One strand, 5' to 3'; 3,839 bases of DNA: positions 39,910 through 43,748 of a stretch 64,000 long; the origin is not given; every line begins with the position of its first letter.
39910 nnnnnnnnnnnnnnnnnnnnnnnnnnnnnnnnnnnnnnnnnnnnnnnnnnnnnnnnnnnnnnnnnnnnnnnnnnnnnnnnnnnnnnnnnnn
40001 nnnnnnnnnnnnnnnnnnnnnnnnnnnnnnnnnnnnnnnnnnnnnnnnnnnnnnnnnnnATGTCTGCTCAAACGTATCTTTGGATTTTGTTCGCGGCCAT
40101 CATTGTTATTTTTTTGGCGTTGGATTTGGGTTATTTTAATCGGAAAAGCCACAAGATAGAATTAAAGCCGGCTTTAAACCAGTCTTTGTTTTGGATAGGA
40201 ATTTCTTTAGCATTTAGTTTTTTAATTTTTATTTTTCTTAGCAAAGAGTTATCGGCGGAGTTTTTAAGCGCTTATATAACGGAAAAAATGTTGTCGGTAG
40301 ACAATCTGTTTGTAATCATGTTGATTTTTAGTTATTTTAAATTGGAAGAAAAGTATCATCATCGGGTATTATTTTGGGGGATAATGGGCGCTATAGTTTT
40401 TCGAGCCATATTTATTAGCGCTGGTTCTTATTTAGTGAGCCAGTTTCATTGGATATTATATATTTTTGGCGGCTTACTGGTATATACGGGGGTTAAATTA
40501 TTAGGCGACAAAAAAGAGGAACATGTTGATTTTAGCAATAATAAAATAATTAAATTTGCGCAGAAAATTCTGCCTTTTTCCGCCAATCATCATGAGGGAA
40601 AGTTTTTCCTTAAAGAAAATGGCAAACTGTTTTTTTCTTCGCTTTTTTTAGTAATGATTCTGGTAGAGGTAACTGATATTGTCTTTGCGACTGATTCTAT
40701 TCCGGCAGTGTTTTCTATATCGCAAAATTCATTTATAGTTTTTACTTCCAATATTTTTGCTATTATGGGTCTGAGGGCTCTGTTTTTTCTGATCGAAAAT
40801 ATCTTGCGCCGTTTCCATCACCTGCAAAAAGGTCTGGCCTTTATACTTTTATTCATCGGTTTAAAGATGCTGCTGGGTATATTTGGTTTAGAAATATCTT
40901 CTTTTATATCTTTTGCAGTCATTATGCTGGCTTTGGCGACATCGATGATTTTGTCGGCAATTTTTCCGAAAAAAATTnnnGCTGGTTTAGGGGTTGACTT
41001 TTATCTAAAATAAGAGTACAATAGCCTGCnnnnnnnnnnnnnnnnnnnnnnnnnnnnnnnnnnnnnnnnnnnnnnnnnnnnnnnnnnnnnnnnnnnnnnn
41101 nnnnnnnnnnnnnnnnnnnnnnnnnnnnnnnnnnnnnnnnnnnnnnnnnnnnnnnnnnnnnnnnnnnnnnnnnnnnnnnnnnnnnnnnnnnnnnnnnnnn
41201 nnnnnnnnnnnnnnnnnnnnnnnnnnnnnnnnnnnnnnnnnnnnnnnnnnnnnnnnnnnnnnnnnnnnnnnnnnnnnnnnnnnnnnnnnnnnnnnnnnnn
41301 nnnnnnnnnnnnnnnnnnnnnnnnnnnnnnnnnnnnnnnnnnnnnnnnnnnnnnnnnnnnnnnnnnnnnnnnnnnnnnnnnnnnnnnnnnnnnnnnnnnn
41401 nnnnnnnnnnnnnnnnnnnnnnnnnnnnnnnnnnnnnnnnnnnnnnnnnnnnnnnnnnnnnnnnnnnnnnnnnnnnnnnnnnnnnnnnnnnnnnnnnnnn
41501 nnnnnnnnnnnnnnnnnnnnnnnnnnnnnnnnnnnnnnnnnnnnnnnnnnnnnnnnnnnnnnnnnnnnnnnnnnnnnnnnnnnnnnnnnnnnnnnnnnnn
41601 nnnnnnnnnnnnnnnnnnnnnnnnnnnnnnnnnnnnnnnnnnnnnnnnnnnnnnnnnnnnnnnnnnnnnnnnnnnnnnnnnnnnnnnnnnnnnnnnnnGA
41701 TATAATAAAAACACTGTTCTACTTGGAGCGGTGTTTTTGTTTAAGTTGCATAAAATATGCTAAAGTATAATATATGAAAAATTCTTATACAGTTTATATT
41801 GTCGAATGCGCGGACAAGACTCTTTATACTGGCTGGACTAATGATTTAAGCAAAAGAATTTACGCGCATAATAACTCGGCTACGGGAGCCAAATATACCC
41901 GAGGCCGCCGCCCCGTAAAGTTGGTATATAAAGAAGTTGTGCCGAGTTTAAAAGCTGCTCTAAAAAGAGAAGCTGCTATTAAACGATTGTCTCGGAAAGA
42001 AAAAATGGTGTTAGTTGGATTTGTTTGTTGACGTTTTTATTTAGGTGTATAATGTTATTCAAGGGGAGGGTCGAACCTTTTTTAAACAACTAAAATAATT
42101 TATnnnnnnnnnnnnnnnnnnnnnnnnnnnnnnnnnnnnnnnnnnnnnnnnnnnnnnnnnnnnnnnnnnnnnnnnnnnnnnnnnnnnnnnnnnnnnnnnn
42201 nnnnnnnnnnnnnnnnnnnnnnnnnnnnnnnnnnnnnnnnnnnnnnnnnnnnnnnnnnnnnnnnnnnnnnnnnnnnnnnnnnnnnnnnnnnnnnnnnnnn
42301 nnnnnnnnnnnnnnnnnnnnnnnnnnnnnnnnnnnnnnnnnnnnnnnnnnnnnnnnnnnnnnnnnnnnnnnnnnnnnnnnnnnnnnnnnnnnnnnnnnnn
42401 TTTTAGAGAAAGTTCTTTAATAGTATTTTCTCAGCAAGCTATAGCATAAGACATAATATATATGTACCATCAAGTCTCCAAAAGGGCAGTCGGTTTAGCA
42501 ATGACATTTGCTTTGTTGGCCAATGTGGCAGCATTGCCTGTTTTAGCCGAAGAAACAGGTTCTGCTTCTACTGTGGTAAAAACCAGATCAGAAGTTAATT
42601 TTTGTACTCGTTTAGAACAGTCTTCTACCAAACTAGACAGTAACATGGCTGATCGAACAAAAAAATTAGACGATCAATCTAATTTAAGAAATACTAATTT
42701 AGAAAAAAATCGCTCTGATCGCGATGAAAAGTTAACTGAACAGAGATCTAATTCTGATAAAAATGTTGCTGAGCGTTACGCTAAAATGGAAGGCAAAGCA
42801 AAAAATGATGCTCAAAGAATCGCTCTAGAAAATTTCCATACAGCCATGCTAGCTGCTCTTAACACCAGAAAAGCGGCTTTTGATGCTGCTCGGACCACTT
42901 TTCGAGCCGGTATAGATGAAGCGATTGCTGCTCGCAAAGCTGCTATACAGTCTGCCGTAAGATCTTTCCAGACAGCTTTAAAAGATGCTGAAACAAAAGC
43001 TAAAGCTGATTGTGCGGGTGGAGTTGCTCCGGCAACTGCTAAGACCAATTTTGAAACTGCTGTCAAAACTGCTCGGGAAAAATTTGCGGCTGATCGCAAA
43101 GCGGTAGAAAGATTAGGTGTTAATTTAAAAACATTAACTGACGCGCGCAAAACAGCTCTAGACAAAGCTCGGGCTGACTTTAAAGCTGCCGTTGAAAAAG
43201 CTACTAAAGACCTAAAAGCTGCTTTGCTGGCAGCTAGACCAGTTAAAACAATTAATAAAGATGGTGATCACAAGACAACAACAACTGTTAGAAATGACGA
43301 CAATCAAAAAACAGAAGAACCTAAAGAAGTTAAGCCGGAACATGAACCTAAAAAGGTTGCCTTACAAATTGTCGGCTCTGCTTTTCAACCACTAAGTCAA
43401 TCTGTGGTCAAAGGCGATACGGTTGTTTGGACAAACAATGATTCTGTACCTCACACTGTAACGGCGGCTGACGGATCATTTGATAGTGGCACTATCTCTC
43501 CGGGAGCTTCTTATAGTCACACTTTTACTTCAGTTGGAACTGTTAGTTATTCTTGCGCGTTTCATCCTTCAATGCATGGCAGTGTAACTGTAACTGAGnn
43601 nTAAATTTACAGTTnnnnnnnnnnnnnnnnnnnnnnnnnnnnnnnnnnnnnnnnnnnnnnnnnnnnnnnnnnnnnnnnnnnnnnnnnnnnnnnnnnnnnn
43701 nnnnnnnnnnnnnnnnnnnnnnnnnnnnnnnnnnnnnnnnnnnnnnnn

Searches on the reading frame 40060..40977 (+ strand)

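Call 29: search_protein_families(library=pfam, proteins=[window:40060-40977:+], max_evalue=0.001)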
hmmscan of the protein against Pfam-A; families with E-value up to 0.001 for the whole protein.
window:40060-40977:+ (306 aa): 1 family
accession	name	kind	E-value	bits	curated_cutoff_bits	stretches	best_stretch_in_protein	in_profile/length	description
PF03741.22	TerC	-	1.1e-50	172.3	27.8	1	70-272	2-176/178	Integral membrane protein TerC family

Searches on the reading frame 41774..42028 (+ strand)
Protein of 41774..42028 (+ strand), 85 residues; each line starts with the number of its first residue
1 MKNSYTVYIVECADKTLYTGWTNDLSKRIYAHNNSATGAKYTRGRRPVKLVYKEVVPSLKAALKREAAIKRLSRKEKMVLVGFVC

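Call 29: search_protein_families(library=pfam, proteins=[window:41774-42028:+], max_evalue=0.001)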
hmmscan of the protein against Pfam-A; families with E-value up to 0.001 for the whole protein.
window:41774-42028:+ (85 aa): 1 family
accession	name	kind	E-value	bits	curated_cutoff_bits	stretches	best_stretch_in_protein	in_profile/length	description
PF01541.30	GIY-YIG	-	2.7e-17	63.3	22.6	1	5-77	2-76/78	GIY-YIG catalytic domain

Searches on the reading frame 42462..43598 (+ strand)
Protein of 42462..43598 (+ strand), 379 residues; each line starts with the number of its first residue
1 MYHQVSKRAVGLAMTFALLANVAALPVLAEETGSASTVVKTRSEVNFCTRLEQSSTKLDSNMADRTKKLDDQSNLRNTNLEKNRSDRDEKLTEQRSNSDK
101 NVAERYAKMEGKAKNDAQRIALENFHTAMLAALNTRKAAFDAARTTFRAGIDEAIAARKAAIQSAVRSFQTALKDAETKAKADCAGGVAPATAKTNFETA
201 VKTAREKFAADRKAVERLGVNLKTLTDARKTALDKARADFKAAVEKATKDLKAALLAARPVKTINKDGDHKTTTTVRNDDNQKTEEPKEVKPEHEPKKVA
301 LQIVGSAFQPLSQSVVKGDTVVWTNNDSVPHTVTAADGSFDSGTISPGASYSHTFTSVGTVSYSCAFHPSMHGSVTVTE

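Call 3: search_protein_families(library=pfam, proteins=[window:42462-43598:+], max_evalue=0.01)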
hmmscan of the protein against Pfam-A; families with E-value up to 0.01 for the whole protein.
window:42462-43598:+ (379 aa): 2 families
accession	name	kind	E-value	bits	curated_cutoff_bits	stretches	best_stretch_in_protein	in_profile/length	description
PF00127.26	Copper-bind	-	9.1e-07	29.7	21.2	1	307-377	13-98/99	Copper binding proteins, plastocyanin/azurin family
PF13473.12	Cupredoxin_1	-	1.2e-05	25.7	27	1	293-377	17-104/104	Cupredoxin-like domain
